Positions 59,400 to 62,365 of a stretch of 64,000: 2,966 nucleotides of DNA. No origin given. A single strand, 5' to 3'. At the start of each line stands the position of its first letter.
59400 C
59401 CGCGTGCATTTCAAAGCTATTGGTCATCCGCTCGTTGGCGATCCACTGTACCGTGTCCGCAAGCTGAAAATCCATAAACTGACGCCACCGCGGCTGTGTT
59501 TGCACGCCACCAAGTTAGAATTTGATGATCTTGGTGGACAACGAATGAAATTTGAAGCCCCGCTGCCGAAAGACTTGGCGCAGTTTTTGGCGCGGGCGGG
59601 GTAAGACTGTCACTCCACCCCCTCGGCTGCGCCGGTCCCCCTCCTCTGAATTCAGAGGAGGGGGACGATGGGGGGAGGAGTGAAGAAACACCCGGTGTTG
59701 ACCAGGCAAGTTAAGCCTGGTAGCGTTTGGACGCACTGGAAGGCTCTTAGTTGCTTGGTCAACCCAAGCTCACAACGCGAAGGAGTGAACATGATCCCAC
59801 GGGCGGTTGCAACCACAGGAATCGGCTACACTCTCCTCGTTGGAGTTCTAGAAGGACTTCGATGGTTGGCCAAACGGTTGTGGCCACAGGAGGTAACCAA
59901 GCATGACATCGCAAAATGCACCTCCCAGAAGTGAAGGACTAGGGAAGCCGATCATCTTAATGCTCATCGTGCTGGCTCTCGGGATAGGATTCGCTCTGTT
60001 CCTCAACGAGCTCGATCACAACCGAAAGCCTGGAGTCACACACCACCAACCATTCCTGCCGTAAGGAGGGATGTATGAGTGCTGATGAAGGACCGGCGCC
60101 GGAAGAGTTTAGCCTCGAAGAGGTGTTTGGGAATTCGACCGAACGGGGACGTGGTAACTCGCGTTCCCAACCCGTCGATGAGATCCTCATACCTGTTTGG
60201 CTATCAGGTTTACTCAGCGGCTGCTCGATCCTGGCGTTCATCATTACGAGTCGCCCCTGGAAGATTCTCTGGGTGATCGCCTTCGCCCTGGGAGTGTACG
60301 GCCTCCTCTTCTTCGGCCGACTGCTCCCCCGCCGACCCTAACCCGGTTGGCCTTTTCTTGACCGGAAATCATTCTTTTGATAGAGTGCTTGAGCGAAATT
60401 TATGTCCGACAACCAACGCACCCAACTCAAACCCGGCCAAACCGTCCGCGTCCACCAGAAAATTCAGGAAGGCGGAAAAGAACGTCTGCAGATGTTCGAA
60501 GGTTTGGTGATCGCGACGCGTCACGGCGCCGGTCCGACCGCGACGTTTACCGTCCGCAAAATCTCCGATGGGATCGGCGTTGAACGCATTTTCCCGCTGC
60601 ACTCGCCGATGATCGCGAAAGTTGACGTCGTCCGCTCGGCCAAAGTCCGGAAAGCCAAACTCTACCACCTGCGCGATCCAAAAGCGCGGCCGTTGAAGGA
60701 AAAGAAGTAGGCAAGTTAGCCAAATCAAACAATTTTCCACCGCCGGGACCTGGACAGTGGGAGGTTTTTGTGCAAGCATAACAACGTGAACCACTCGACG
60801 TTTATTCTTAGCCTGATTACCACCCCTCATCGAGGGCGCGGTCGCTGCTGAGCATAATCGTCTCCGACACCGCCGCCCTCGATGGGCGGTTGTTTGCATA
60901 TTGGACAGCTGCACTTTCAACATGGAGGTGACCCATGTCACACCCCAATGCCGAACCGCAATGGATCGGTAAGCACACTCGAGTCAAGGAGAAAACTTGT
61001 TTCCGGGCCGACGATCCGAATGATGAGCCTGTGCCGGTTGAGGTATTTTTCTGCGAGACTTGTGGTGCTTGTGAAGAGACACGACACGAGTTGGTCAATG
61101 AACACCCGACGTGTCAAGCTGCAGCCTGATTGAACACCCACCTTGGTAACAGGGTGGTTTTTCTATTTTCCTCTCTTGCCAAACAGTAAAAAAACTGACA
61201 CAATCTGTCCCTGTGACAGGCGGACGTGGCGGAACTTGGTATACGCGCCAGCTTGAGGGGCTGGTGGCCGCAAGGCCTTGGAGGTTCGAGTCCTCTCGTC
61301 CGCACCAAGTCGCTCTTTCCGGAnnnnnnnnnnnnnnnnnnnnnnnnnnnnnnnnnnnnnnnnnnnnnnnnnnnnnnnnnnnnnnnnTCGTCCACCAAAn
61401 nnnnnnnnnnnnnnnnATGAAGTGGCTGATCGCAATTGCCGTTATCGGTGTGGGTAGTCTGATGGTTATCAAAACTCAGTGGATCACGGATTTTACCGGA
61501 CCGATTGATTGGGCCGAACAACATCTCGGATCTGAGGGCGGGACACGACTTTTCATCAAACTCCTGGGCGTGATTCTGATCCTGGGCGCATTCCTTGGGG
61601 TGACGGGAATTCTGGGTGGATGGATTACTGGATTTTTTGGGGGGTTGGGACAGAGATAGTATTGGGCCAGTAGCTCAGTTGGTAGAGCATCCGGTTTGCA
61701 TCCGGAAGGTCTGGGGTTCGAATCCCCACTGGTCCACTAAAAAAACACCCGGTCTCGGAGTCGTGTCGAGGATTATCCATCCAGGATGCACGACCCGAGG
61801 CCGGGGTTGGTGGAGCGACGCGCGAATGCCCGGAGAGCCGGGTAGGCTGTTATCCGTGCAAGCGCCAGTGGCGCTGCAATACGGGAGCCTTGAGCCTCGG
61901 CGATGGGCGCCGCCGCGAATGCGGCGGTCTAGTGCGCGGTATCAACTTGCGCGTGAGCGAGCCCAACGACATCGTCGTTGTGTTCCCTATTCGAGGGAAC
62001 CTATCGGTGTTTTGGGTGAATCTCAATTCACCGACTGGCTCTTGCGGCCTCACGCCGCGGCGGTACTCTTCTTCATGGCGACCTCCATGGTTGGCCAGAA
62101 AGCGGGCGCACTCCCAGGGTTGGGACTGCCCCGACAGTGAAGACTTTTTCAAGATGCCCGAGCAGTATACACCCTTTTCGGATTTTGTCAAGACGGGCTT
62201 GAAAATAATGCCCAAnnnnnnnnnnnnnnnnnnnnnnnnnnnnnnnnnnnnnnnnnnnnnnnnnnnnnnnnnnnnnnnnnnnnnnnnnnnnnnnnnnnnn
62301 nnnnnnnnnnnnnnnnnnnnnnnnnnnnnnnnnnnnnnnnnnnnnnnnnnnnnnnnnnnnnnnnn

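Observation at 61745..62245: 500-nt hairpin-dense non-coding block embedded in the tRNA cluster (between tRNA-Ala and tRNA-Phe)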

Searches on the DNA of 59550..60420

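Call 86: search_rna_families(source=window, start=59550, end=60420, threshold=evalue, max_evalue=10)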
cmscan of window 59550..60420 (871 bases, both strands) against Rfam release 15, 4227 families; matches with E-value up to 10: 12.
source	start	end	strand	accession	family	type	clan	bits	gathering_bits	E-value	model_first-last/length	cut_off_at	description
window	59631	59669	-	RF00502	TCV_Pr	Cis-reg;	-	21.7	40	0.13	1-34/34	no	Turnip crinkle virus (TCV) core promoter hairpin (Pr)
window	59611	59682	-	RF04240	mir-4716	Gene; miRNA;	-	21.4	76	0.12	1-84/84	no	mir-4716 microRNA precursor family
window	59611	59682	+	RF04240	mir-4716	Gene; miRNA;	-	20.1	76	0.27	1-84/84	no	mir-4716 microRNA precursor family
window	59635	59666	+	RF04132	mir-4436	Gene; miRNA;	-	19.7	74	0.29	1-85/85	no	mir-4436 microRNA precursor family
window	59606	59690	-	RF01015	mir-885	Gene; miRNA;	-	19.3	66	0.4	1-74/74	no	mir-885 microRNA precursor family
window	60057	60105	+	RF01145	sR14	Gene; snRNA; snoRNA; CD-box;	-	18.2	38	0.025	1-54/54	no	Small nucleolar RNA sR14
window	59610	59683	+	RF02021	mir-3179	Gene; miRNA;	-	18.1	90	2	1-84/84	no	mir-3179 microRNA precursor family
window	59610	59683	+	RF03301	mir-3154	Gene; miRNA;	-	17.7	64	2.4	1-86/86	no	mir-3154 microRNA precursor family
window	59636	59665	+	RF02266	XIST_intron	Gene; lncRNA;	-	17.1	70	5.1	1-68/68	no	XIST 3' intron conserved motif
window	59611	59698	+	RF03448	mir-6131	Gene; miRNA;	-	16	66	5.1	1-105/105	no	mir-6131 microRNA precursor family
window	60190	60232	+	RF00039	DicF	Gene; antisense;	-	13.2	48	7.5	1-52/52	no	DicF RNA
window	60079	60103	+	RF01151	snoU82P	Gene; snRNA; snoRNA; CD-box;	-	11.7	42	3.3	1-55/55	no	Small nucleolar RNA U82P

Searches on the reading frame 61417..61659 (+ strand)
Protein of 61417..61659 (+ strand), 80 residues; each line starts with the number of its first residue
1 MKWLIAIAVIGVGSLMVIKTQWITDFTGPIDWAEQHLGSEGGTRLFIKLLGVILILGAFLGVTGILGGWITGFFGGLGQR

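Call 12: find_encoding_contigs(protein=window:61417-61659:+, flank=6000, max_places=10)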
Protein window:61417-61659:+ (80 aa): 1 contig read that carries it; 1 place shown.
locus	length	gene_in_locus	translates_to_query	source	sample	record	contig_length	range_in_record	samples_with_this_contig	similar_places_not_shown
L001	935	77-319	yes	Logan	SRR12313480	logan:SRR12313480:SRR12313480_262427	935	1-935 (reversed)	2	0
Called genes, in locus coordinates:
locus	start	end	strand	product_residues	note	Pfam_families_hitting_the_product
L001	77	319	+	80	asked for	-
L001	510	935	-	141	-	?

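Call 15: find_homologous_proteins(query=window:61417-61659:+, max_evalue=0.001)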
Query window:61417-61659:+ (80 aa): 50 proteins with E <= 0.001 among 54 candidates.
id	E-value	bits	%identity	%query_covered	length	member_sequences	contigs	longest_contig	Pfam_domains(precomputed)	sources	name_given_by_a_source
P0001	6.2e-43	162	100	100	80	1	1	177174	-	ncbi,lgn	-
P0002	4.8e-37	143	89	99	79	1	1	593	-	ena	-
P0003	1.2e-36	142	84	100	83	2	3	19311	-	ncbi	-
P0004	2.7e-35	138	81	99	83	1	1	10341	-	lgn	-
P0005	2.4e-34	135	83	98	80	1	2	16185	-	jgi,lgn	jgi:hypothetical protein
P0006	2.8e-34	135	81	99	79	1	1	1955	-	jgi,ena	-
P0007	3.4e-34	134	78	100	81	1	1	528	-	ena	-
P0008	1.1e-33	133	81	94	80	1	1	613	-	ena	-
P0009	1.7e-33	132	78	99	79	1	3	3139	-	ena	-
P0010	1.8e-33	132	79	100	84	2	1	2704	-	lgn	-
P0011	1.9e-33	132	79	96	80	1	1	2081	-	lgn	-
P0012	2.0e-33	132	78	96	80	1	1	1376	-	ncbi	-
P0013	2.1e-33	132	79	100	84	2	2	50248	-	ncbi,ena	ncbi:MAG: hypothetical protein AAB402_02525 [Patescibacteria group bacterium]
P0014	3.7e-33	131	80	99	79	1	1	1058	-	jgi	jgi:hypothetical protein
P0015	4.7e-33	131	78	99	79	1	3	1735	-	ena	-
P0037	8.0e-23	98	63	99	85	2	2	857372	-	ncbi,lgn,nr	ncbi:MAG: hypothetical protein HYY50_00410 [Candidatus Kerfeldbacteria bacterium]|nr:hypothetical pr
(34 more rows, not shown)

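Call 16: find_encoding_contigs(protein=P0003, flank=4000, max_places=4)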
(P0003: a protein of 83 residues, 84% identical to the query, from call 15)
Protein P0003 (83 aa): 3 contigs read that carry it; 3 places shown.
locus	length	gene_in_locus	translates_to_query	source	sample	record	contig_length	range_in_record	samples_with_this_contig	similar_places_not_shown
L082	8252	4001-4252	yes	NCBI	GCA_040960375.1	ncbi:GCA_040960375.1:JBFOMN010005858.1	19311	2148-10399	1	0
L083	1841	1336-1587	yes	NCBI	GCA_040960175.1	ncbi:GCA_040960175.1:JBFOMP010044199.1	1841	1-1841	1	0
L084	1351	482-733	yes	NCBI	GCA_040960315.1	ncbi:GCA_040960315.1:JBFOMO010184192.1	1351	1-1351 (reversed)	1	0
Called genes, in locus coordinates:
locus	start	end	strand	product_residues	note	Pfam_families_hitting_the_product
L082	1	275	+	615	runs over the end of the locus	PF06480:FtsH_ext (weak), PF05496:RuvB_N (faint), PF00004:AAA, PF17862:AAA_lid_3, PF01434:Peptidase_M41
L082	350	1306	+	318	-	PF25231:DUF7847 (weak)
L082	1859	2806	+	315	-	PF01479:S4 (weak), PF00849:PseudoU_synth_2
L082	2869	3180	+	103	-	PF01245:Ribosomal_L19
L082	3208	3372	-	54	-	-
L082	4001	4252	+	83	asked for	-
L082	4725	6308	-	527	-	PF00239:Resolvase, PF07508:Recombinase, PF13408:Zn_ribbon_recom (weak)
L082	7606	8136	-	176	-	-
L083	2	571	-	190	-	?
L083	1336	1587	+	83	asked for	-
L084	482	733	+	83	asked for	-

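Call 17: find_encoding_contigs(protein=P0013, flank=4000, max_places=4)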
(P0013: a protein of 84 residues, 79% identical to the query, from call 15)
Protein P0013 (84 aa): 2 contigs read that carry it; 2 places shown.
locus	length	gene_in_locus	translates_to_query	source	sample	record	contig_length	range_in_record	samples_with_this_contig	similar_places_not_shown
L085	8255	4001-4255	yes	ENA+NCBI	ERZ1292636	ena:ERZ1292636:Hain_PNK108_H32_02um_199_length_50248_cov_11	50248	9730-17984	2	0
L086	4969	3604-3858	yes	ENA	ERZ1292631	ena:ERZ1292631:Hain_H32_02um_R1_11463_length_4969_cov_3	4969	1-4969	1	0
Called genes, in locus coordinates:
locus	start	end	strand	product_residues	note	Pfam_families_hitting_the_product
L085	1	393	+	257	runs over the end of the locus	PF02129:Peptidase_S15 (weak), PF12146:Hydrolase_4 (weak), PF00561:Abhydrolase_1 (weak), PF12697:Abhydrolase_6 (weak)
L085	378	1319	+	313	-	PF01479:S4, PF00849:PseudoU_synth_2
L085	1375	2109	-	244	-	-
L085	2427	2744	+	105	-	PF01245:Ribosomal_L19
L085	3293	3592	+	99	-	-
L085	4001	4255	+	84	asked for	-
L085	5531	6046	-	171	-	-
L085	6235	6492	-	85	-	-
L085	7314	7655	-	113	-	PF00216:Bac_DNA_binding, PF18291:HU-HIG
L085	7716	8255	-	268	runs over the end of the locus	PF00149:Metallophos, PF13277:YmdB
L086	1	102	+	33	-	?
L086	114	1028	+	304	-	PF01479:S4, PF00849:PseudoU_synth_2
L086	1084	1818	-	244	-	-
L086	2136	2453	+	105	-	PF01245:Ribosomal_L19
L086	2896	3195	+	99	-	-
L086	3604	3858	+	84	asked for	-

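Call 18: find_encoding_contigs(protein=P0037, flank=4000, max_places=4)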
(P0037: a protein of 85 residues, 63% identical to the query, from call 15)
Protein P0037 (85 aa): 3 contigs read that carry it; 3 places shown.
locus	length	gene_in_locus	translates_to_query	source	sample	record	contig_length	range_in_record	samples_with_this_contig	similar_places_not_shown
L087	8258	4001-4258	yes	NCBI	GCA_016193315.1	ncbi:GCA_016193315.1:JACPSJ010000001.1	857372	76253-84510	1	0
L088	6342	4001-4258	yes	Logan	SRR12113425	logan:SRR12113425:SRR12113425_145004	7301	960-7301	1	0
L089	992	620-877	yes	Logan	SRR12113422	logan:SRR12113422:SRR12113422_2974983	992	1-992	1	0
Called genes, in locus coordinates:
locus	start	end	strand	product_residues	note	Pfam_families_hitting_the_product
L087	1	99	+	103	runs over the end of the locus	PF01245:Ribosomal_L19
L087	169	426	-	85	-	-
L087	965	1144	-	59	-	-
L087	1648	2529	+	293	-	PF01619:Pro_dh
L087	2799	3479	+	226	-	PF03544:TonB_C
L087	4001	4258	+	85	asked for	-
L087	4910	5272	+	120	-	PF01569:PAP2 (weak)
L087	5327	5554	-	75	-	-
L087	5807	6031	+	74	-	-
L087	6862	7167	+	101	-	-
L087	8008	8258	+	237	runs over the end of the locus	PF02585:PIG-L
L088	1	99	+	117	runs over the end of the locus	PF01245:Ribosomal_L19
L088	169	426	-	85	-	-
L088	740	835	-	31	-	-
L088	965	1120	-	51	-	-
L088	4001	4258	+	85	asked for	-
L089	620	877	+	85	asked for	-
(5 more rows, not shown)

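Call 22: find_encoding_contigs(protein=P0005, flank=4000, max_places=4)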
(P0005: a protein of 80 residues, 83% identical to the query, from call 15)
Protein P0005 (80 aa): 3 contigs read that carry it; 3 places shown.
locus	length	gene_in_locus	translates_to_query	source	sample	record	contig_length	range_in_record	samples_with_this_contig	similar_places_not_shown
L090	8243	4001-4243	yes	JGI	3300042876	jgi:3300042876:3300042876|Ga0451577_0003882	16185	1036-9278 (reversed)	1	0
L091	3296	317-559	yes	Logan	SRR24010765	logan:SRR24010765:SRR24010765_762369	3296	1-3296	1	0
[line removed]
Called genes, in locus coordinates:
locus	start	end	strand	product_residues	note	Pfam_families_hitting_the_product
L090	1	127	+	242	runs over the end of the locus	PF05448:AXE1 (faint), PF02129:Peptidase_S15 (weak), PF00561:Abhydrolase_1, PF12146:Hydrolase_4, PF12697:Abhydrolase_6 (weak)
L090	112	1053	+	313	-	PF01479:S4, PF00849:PseudoU_synth_2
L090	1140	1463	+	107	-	PF01245:Ribosomal_L19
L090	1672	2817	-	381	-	PF13560:HTH_31 (faint), PF04545:Sigma70_r4 (faint), PF01381:HTH_3 (weak)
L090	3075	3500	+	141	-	-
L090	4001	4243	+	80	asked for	-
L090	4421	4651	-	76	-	-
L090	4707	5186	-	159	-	PF18186:SLATT_4 (weak)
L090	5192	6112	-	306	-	PF18144:SMODS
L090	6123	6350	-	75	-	PF09954:DUF2188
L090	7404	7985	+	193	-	PF01569:PAP2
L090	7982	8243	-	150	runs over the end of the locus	PF00072:Response_reg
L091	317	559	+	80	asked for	-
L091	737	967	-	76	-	-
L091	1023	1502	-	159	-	PF18186:SLATT_4 (weak)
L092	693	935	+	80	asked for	-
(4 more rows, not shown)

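Call 23: find_encoding_contigs(protein=P0004, flank=4000, max_places=4)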
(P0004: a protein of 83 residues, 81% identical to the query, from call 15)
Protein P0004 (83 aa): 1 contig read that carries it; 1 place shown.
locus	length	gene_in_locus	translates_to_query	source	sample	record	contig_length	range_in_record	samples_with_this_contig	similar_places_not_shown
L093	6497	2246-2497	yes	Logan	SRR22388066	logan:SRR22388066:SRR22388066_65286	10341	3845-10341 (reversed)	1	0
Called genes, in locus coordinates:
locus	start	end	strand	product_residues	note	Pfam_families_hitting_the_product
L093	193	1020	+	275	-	PF00459:Inositol_P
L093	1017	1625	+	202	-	PF00702:Hydrolase, PF13419:HAD_2, PF13242:Hydrolase_like (faint)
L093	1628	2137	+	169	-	PF02224:Cytidylate_kin (faint), PF13238:AAA_18, PF13671:AAA_33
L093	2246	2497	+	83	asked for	-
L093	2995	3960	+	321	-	-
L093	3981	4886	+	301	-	-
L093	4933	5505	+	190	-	PF01569:PAP2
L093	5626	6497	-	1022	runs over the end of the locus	PF13620:CarboxypepD_reg (weak), PF23194:NOMO_5th (faint), PF13620:CarboxypepD_reg (weak)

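Call 24: search_protein_families(library=pfam, proteins=[window:61417-61659:+], max_evalue=1)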
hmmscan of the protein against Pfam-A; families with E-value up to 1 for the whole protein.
window:61417-61659:+ (80 aa): 2 families
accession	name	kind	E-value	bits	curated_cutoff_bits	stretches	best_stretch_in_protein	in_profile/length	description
PF09928.14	DUF2160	-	0.22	12.3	28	1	9-65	12-68/88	Predicted small integral membrane protein (DUF2160)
PF00335.26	Tetraspanin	-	0.74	9.9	32.1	1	3-66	13-69/225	Tetraspanin family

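Call 44: find_encoding_contigs(protein=P0002, flank=2000, max_places=4)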
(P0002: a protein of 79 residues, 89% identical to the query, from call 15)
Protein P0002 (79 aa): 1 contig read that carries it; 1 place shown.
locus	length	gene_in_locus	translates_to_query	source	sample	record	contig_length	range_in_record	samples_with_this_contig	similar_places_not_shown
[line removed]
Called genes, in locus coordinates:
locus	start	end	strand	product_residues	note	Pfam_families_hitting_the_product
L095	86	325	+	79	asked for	-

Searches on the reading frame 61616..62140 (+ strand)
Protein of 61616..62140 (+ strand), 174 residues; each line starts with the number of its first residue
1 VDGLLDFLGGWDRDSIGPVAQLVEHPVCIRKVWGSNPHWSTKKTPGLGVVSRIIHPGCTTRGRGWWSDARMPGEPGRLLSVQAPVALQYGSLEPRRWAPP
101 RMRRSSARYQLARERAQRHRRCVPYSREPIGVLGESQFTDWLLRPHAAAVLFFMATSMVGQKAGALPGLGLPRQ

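Call 24: search_protein_families(library=pfam, proteins=[window:61616-62140:+], max_evalue=1)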
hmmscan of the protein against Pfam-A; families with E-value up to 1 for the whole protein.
window:61616-62140:+ (174 aa): 0 families

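Call 25: search_protein_families(library=phrogs, proteins=[window:61616-62140:+], max_evalue=1)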
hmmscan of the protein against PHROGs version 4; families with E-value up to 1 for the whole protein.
window:61616-62140:+ (174 aa): 1 family
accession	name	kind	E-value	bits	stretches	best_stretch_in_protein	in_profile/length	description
phrog_38289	-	unknown function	0.14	13.1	1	17-44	12-39/149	-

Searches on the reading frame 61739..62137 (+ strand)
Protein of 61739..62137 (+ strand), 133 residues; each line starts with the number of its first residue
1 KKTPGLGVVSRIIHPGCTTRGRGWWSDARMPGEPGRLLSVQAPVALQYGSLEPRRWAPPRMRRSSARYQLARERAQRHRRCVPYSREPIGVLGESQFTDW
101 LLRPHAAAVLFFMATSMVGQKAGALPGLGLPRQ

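Call 36: find_related_loci(query=window:61739-62137:+, collection=metagenome_contigs, flank=5000)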
Query seq(133 aa) (133 aa) in metagenome_contigs; peptide patterns used: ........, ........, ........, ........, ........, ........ (x = any residue, [..] = any of these).
467 stretches matched a pattern, but none encodes a relative of the query by tblastn (E <= 1e-3).

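Call 63: search_protein_representatives(protein=window:61739-62137:+)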
Query: 133 residues. Proteins with E-value up to 0.001 (for the whole library): 1; up to 1e-10: 1; up to 1e-30: 1. The best 1 are listed.
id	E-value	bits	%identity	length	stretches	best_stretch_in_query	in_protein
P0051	6.2e-62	223.9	100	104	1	30-133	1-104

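Call 65: list_cluster_members(proteins=[P0051, P0001])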
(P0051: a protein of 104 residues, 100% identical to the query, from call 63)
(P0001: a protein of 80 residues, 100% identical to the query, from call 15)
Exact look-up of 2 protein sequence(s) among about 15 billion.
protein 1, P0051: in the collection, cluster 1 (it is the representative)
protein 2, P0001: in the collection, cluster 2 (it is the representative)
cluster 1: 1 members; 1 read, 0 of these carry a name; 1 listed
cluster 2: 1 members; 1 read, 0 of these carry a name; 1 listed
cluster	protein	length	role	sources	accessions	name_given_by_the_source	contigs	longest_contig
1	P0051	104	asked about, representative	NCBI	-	-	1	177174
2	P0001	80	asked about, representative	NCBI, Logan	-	-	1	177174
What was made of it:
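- A public annotation called a 104-residue protein here (P0051; calls 63, 65).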

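Call 66: find_related_loci(query=window:61739-62137:+, collection=viral_contigs, flank=3000)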
Query seq(133 aa) (133 aa) in viral_contigs; peptide patterns used: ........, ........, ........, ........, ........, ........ (x = any residue, [..] = any of these).
18 stretches matched a pattern, but none encodes a relative of the query by tblastn (E <= 1e-3).

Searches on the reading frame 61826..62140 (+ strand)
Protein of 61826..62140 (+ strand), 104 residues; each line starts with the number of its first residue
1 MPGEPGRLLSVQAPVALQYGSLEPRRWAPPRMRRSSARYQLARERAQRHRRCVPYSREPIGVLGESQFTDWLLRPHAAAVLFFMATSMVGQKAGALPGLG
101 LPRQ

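Call 64: find_encoding_contigs(protein=window:61826-62140:+, flank=3000, max_places=10)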
Protein window:61826-62140:+ (104 aa): no gene with exactly this product is on record in the collection.

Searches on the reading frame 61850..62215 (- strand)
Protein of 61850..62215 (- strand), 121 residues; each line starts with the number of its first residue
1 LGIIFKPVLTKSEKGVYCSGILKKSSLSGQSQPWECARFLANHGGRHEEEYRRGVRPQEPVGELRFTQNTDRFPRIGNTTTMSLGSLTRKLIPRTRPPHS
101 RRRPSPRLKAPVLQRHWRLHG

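Call 24: search_protein_families(library=pfam, proteins=[window:61850-62215:-], max_evalue=1)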
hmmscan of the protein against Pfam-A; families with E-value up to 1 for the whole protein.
window:61850-62215:- (121 aa): 0 families

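Call 25: search_protein_families(library=phrogs, proteins=[window:61850-62215:-], max_evalue=1)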
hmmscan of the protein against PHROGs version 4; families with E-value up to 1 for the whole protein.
window:61850-62215:- (121 aa): 1 family
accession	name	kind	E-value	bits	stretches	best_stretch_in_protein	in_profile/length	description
phrog_11493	-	unknown function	0.022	14.5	1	8-90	204-282/442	-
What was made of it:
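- There are no family hits apart from one weak PHROG match (E 0.022) to a family of unknown function (calls 24, 25).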

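Call 37: find_homologous_proteins(query=window:61850-62215:-, max_evalue=0.01)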
Query window:61850-62215:-: 2 candidates shared short words with the query, none scored E <= 0.01.

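Call 67: find_related_loci(query=window:61853-62161:-, collection=metagenome_contigs, flank=3000)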
Query seq(103 aa) (103 aa) in metagenome_contigs; peptide patterns used: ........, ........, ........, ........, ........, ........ (x = any residue, [..] = any of these).
488 stretches matched a pattern, but none encodes a relative of the query by tblastn (E <= 1e-3).
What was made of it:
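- Tried and rejected: twelve degenerate patterns from both strands against JGI metagenome contigs, and six from the plus strand against viral contigs (calls 36, 66, 67)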
